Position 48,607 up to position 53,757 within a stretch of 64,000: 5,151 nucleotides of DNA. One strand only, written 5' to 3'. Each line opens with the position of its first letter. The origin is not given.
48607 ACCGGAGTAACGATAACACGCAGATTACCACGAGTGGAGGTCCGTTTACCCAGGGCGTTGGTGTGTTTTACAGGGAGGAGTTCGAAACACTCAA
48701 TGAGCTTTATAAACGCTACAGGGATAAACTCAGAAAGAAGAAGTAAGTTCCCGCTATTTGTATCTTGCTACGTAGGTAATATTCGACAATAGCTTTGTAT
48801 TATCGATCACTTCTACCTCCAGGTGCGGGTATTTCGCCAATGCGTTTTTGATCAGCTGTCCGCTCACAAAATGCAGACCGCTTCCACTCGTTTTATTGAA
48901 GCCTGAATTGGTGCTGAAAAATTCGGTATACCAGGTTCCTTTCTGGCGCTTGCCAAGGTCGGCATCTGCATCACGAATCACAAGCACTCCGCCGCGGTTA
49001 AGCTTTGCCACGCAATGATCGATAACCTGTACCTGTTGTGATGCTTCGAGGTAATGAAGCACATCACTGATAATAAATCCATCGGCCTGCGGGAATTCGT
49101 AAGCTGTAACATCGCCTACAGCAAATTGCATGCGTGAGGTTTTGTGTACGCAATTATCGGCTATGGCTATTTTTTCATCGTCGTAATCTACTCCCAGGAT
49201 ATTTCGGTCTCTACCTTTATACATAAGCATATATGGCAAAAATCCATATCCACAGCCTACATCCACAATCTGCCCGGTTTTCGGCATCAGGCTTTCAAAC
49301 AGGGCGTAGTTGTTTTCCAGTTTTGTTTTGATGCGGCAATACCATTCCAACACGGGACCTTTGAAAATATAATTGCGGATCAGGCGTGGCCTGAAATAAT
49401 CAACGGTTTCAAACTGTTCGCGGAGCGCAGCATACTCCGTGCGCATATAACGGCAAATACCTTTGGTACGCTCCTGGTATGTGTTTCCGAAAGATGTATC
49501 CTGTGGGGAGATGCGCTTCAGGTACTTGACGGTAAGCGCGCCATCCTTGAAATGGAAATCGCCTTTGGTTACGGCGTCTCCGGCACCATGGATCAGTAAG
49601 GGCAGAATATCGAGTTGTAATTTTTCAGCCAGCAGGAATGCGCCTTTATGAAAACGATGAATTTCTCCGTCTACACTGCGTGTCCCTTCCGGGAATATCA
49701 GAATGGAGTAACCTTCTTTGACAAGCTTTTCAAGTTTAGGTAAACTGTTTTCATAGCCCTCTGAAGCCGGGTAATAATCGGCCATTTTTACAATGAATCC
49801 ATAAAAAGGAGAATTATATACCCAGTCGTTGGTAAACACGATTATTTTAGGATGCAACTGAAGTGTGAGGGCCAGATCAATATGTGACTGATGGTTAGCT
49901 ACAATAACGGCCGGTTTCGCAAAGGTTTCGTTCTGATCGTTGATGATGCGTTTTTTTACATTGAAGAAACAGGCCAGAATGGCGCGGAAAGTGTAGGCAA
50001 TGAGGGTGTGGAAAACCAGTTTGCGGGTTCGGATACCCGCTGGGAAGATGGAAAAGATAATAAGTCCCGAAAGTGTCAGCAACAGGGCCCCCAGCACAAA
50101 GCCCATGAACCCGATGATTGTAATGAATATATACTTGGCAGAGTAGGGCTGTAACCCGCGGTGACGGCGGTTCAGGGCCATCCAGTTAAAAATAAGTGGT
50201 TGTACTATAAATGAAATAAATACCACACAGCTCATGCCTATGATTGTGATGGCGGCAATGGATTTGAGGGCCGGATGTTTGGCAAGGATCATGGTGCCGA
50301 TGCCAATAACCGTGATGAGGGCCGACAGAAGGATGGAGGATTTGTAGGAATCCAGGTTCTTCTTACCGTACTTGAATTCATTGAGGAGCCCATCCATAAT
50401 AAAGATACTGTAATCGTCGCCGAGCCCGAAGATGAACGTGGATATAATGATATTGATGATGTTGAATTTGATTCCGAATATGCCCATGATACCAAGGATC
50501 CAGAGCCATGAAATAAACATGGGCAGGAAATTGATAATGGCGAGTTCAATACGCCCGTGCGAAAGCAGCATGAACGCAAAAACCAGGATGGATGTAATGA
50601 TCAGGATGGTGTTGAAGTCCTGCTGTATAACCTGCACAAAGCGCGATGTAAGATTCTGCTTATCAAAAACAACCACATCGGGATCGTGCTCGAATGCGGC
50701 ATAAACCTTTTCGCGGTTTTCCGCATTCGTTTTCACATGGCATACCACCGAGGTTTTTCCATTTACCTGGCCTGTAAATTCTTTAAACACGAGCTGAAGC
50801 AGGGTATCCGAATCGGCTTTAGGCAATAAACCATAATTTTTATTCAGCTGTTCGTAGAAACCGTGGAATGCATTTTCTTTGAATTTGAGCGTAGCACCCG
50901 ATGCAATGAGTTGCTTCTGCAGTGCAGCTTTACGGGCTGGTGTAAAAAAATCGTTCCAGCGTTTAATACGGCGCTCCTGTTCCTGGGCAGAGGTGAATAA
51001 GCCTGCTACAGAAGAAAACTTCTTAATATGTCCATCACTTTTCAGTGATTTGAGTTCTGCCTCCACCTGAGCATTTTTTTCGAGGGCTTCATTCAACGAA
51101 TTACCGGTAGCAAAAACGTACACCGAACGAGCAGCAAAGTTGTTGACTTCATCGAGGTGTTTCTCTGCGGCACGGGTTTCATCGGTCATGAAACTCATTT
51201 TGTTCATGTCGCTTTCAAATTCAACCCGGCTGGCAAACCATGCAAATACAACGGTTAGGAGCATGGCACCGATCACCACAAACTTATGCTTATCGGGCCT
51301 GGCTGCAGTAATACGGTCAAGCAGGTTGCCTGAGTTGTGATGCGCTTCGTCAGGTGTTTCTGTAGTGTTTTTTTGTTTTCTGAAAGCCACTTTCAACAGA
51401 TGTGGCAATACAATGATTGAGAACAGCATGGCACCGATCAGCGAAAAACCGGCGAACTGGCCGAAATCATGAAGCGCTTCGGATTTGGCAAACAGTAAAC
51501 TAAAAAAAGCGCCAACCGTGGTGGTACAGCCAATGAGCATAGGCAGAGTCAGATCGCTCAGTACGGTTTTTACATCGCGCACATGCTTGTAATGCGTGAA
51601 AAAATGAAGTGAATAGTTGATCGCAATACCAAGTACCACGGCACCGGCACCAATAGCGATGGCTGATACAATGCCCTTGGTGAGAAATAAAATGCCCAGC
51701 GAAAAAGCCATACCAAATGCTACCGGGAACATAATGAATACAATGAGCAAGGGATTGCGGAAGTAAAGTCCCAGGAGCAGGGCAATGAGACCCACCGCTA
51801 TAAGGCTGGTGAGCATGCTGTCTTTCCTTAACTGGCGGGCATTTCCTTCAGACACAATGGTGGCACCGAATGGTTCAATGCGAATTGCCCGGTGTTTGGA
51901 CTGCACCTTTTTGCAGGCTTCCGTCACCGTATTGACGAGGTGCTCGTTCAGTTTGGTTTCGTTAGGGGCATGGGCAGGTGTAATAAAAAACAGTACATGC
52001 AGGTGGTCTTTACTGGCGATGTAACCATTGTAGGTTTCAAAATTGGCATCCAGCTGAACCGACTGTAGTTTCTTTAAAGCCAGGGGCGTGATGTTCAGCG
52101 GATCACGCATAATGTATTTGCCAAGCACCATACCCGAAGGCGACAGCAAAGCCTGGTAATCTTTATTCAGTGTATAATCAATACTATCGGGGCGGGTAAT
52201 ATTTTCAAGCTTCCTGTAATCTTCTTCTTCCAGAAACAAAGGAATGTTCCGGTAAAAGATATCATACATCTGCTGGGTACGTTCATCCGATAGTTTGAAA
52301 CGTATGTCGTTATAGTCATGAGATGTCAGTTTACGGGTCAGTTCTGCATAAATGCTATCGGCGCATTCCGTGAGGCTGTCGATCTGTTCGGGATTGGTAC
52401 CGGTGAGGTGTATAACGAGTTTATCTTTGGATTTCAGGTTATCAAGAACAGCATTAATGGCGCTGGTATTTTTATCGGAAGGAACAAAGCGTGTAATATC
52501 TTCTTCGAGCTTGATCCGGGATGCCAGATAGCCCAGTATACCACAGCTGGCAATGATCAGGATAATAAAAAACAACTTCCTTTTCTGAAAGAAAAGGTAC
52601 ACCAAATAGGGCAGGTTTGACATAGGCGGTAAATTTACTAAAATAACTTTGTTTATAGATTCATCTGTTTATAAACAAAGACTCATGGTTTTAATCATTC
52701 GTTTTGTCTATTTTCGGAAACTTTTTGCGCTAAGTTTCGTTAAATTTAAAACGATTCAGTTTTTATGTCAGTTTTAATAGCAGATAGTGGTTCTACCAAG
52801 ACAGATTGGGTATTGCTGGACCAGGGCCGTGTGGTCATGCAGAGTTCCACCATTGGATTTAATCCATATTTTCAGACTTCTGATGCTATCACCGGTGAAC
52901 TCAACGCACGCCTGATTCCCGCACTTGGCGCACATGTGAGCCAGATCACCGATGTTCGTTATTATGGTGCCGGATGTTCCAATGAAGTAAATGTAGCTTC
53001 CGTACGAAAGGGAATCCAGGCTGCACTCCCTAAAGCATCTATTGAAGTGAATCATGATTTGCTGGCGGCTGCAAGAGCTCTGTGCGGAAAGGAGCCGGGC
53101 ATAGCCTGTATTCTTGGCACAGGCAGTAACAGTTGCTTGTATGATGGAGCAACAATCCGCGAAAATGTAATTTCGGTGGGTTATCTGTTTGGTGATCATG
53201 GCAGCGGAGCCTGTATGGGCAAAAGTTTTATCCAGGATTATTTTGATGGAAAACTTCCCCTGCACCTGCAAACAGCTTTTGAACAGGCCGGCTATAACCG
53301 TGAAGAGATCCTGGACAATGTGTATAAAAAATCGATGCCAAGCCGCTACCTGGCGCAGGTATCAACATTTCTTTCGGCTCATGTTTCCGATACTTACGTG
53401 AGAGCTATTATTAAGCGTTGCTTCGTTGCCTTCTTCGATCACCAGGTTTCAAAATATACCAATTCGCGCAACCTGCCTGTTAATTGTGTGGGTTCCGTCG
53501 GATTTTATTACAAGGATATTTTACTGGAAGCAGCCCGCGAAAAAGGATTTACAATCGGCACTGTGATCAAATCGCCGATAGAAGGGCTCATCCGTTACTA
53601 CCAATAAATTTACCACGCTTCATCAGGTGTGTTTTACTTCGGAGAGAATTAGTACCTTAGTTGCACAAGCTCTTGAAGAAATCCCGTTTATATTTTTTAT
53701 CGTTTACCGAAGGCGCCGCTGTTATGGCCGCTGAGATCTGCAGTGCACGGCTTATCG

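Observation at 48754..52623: Single 1289-aa polypeptide fusing an MMPL exporter, an LPLAT acyltransferase and a SAM methyltransferase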

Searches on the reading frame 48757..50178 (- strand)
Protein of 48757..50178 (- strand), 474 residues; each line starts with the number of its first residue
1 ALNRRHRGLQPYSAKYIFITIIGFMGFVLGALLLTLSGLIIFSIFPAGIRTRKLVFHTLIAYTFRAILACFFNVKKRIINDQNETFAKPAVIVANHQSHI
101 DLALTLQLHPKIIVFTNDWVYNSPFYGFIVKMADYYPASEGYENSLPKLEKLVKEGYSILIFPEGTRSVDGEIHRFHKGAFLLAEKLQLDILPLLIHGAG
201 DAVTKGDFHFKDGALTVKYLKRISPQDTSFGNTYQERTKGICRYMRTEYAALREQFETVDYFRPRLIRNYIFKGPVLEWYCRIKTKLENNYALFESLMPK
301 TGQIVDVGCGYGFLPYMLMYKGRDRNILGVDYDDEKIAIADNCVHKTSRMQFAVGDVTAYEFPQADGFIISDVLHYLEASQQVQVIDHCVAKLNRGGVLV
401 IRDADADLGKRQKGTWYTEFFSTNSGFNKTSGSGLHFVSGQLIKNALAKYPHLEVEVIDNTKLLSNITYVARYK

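Call 49: predict_structure(alignment_id=A2)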
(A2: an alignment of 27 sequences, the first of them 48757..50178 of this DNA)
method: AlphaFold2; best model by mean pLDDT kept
length: 474 residues; sequences in the alignment: 27
mean_pLDDT: 81.9   pTM: 0.74
mean pLDDT of the five models: 81.9, 74.7, 74.6, 74.4, 71.7
residues with pLDDT >= 90: 158; 70-90: 220; 50-70: 91; < 50: 5
segments of 3 or more residues with pLDDT < 50: 202-204
pLDDT, mean of each block of 10 residues (from residue 1): 60 71 83 90 89 92 87 82 91 82 87 86 84 86 84 93 60 77 91 82 52 80 92 90 91 78 65 63 70 87 93 84 88 85 80 91 96 85 94 96 77 68 61 65 92 90 78 93
secondary structure, 60 per line:
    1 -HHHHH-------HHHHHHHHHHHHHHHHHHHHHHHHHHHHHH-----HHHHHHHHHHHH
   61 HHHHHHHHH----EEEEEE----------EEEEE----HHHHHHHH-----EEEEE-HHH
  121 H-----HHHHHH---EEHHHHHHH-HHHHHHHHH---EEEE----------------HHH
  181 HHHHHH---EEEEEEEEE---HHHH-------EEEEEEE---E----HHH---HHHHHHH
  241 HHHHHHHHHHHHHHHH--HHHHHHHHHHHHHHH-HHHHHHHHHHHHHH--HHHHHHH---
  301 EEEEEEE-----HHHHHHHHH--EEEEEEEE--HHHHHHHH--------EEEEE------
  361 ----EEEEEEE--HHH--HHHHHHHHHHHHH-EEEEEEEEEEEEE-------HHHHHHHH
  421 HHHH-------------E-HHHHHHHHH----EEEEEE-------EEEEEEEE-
elements in order: H2-6 H14-43 H49-69 E74-79 E90-94 H99-106 E112-116 H118-121 H127-132 H138-144 H146-154 E158-161 H178-186 E190-198 H202-205 E213-219 H234-256 H259-273 H275-288 H291-297 E301-307 H313-321 E324-331 H334-341 E350-354 E365-371 H379-391 E393-405 H413-424 H440-448 E453-458 E466-473

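Call 51: fold_search(model_id=the predicted structure, library=pdb)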
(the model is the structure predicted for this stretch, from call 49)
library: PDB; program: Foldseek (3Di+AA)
matches with E <= 10: 1943; with E <= 0.001: 1298
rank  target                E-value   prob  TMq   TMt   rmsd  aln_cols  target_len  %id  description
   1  3dtn_A                1.6e-11  1.00  0.35  0.70   4.9       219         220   17  Crystal structure of putative Methyltransferase-MM_2633 from Methanosarcina mazei . (released 2008-09-09)
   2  8tjj_B                1.0e-10  1.00  0.33  0.47   4.9       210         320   16  SAM-dependent methyltransferase RedM bound to SAM (released 2023-12-13)
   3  5f8e_C                1.1e-10  1.00  0.31  0.41   9.8       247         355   21  Rv2258c-SAH (released 2016-06-29)
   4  8tjj_D                1.5e-10  1.00  0.32  0.45   4.2       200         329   18  SAM-dependent methyltransferase RedM bound to SAM (released 2023-12-13)
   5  5f8c_A                1.7e-10  1.00  0.32  0.41  14.0       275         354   17  Rv2258c-unbound (released 2016-06-29)
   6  3dtn_B                1.9e-10  1.00  0.34  0.71   4.8       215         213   17  Crystal structure of putative Methyltransferase-MM_2633 from Methanosarcina mazei . (released 2008-09-09)
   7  8tjk_A                1.9e-10  1.00  0.33  0.47   7.9       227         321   14  SAM-dependent methyltransferase RedM bound to SAH (released 2023-12-13)
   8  8tji_B                2.3e-10  1.00  0.33  0.47   4.5       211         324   16  SAM-dependent methyltransferase RedM, apo (released 2023-12-13)
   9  8tjj_A                2.5e-10  1.00  0.32  0.46   4.5       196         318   17  SAM-dependent methyltransferase RedM bound to SAM (released 2023-12-13)
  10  3lst_A                2.8e-10  1.00  0.32  0.44   5.1       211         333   16  Crystal Structure of CalO1, Methyltransferase in Calicheamicin Biosynthesis, SAH bound form (released 2010-03-02)
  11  5f8f_B                3.3e-10  1.00  0.31  0.40  10.6       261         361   20  Rv2258c-SFG (released 2016-06-29)
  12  5f8c_B                3.5e-10  1.00  0.31  0.40  13.6       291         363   18  Rv2258c-unbound (released 2016-06-29)
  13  4a6d                  3.7e-10  1.00  0.33  0.43  17.2       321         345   15  Crystal structure of human N-acetylserotonin methyltransferase (ASMT) in complex with SAM (released 2012-11-07)
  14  8tjk_B                4.2e-10  1.00  0.31  0.46  15.2       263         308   16  SAM-dependent methyltransferase RedM bound to SAH (released 2023-12-13)
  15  8tjj_C                4.9e-10  1.00  0.33  0.46   4.3       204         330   16  SAM-dependent methyltransferase RedM bound to SAM (released 2023-12-13)
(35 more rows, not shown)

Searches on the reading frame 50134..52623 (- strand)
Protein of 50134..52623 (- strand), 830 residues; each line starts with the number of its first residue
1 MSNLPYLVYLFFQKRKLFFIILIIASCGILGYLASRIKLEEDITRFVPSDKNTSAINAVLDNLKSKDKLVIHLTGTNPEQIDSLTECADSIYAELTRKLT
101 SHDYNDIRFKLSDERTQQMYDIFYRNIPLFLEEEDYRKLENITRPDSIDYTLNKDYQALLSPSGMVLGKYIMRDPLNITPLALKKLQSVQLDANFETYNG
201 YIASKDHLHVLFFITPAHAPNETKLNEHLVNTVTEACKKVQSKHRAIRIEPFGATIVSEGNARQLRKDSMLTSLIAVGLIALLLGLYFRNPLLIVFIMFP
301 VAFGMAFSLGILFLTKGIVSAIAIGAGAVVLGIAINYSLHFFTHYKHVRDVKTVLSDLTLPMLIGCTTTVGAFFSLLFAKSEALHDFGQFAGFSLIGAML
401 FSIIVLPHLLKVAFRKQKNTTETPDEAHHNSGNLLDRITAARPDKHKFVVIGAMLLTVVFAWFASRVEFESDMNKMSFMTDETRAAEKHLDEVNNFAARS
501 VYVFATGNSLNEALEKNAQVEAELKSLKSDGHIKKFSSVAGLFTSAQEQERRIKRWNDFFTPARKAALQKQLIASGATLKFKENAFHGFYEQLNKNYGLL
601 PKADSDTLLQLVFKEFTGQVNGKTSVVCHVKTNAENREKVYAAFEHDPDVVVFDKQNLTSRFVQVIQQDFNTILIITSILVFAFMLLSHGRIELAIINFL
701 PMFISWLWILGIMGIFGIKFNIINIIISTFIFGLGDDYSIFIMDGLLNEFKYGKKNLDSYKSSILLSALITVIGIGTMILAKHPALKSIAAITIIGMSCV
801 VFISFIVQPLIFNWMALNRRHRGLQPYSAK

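Call 83: predict_structure(alignment_id=A3)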
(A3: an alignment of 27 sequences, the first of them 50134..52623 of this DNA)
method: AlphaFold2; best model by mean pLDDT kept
length: 830 residues; sequences in the alignment: 27
mean_pLDDT: 77.3   pTM: 0.61
mean pLDDT of the five models: 77.3, 75.2, 68.7, 68.7, 64.6
residues with pLDDT >= 90: 24; 70-90: 622; 50-70: 166; < 50: 18
segments of 3 or more residues with pLDDT < 50: 418-431
pLDDT, mean of each block of 10 residues (from residue 1): 73 84 86 78 58 61 65 88 88 90 83 72 88 86 87 82 67 83 71 70 84 84 82 90 86 81 72 78 81 81 84 77 57 74 81 82 80 76 77 86 83 62 40 64 69 83 75 53 73 65 86 87 88 80 82 90 89 88 85 87 83 75 82 81 83 71 65 72 70 75 78 75 65 74 77 71 83 77 69 82 81 79 66
secondary structure, 60 per line:
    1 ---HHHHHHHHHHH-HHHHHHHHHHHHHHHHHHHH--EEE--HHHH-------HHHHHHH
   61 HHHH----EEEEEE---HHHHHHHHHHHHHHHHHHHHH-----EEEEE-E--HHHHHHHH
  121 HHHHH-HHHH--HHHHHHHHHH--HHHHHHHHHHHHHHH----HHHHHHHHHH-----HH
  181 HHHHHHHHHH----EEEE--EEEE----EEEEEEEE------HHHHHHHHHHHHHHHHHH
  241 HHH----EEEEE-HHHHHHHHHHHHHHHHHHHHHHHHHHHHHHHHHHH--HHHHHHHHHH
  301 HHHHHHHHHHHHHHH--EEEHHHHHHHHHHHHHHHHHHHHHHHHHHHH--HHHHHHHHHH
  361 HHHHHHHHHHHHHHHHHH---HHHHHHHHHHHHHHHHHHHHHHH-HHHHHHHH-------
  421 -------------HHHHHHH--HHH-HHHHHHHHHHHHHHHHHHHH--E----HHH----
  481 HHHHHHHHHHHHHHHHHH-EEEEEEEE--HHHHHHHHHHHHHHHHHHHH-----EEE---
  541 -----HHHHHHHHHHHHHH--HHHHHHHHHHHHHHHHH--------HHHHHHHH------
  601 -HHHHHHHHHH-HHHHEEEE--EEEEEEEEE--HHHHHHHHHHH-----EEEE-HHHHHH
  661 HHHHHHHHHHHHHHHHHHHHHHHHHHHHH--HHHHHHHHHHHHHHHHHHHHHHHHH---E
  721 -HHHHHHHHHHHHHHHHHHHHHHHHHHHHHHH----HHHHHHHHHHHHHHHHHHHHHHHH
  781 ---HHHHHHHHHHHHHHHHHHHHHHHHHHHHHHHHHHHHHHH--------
elements in order (helices of 4 or more, strands of 3 or more residues): H4-14 H16-35 E38-40 H43-46 H54-64 E69-74 H78-98 E104-108 H113-125 H127-130 H133-142 H145-159 H164-173 H179-190 E195-198 E201-204 E209-216 H223-243 E248-252 H254-288 H291-315 E318-320 H321-348 H351-378 H382-404 H406-413 H434-440 H447-466 H481-498 E500-507 H510-529 E535-537 H546-559 H562-578 H587-594 H602-611 H613-616 E617-620 E623-631 H634-644 E650-653 H655-689 H692-716 H722-752 H757-780 H784-822

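Call 85: fold_search(model_id=the predicted structure, library=pdb)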
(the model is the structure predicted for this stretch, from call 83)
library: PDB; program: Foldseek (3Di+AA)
matches with E <= 10: 559; with E <= 0.001: 312
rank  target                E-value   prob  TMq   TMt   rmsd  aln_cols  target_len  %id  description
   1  5khn_B                7.5e-23  1.00  0.63  0.62  14.3       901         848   14  Crystal structures of the Burkholderia multivorans hopanoid transporter HpnN (released 2017-06-14)
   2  5khs_A                2.8e-22  1.00  0.64  0.62  14.8       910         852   13  Crystal structures of the Burkholderia multivorans hopanoid transporter HpnN (released 2017-06-14)
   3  5khn_A                6.8e-22  1.00  0.63  0.62  14.8       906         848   14  Crystal structures of the Burkholderia multivorans hopanoid transporter HpnN (released 2017-06-14)
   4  6wu0                  1.3e-21  1.00  0.62  0.61  15.0       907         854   14  CryoEM structure of Burkholderia pseudomallei hopanoid biosynthesis-associated RND transporter HpnN (released 2021-02-03)
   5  5khs_B                2.6e-21  1.00  0.62  0.61  15.5       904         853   14  Crystal structures of the Burkholderia multivorans hopanoid transporter HpnN (released 2017-06-14)
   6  9syj_A                2.2e-18  1.00  0.60  0.63   9.9       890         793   13  Asymmetric hexameric MmpS4-MmpL4 complex from Mycobacterium tuberculosis with "short" coiled-coil domain (released 2026-01-28)
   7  9mw0_D                2.8e-18  1.00  0.60  0.63  10.2       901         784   13  Bipartite complex of MmpL5-AcpM from Mycolicibacterium smegmatis (released 2025-07-30)
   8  9mvz_D                7.3e-18  1.00  0.59  0.54  20.1      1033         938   11  Tripartite complex of MmpL5-S5-AcpM from Mycolicibacterium smegmatis (released 2025-07-30)
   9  9syt_A                7.6e-18  1.00  0.60  0.59  11.9       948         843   12  Asymmetric hexameric MmpS4-MmpL4 complex from Mycobacterium tuberculosis with "long" coiled-coil domain (released 2026-01-28)
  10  9syj_B                9.1e-18  1.00  0.61  0.63  11.7       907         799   13  Asymmetric hexameric MmpS4-MmpL4 complex from Mycobacterium tuberculosis with "short" coiled-coil domain (released 2026-01-28)
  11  8v0g                  1.2e-17  1.00  0.57  0.49  13.8      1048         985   13  plasmodium falciparum Niemann-Pick type C1-related protein form I (released 2024-11-13)
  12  9mx0_A                1.8e-17  1.00  0.59  0.66   7.7       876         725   12  Cluster of bipartite complex of MmpL5-AcpM from Mycolicibacterium smegmatis (released 2025-07-30)
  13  9gi0_B                2.0e-17  1.00  0.59  0.67   7.7       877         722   11  Truncated MmpL4 in detergent (released 2025-02-19)
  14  9dp6_A                3.4e-17  1.00  0.60  0.67   7.2       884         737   12  Mycolicibacterium smegmatis MmpL5-AcpM structure (released 2024-10-23)
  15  8v1g                  3.8e-17  1.00  0.55  0.47  13.7      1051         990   14  plasmodium falciparum Niemann-Pick type C1-related protein bound with MMV009108 (released 2024-11-20)
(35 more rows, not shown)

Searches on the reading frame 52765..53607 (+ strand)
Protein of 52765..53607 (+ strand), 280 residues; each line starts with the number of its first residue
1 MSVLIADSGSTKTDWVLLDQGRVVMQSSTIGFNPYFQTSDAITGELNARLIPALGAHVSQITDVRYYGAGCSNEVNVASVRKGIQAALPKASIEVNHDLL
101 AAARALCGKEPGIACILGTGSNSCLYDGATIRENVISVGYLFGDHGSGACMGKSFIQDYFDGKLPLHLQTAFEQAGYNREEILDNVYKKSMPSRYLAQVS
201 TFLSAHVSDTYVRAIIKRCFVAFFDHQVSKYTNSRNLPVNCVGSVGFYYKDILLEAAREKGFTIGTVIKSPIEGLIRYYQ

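Call 8: search_protein_families(library=pfam, proteins=[window:52765-53607:+], max_evalue=0.001)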
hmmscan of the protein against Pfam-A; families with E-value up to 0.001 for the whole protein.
window:52765-53607:+ (280 aa): 1 family
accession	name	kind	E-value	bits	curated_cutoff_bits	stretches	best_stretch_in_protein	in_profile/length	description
PF01869.26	BcrAD_BadFG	-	3.5e-05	23.9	31.5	1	7-187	4-168/271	BadF/BadG/BcrA/BcrD ATPase family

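Call 52: search_protein_families(library=ncbifam, proteins=[window:52765-53607:+], max_evalue=0.001)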
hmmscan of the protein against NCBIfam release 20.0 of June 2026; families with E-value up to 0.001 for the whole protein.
window:52765-53607:+ (280 aa): 1 family
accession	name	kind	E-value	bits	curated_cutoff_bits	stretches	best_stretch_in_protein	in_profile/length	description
NF046058.1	NagK_SO3507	equivalog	9.7e-06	25.3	370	1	7-169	15-178/295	N-acetylglucosamine kinase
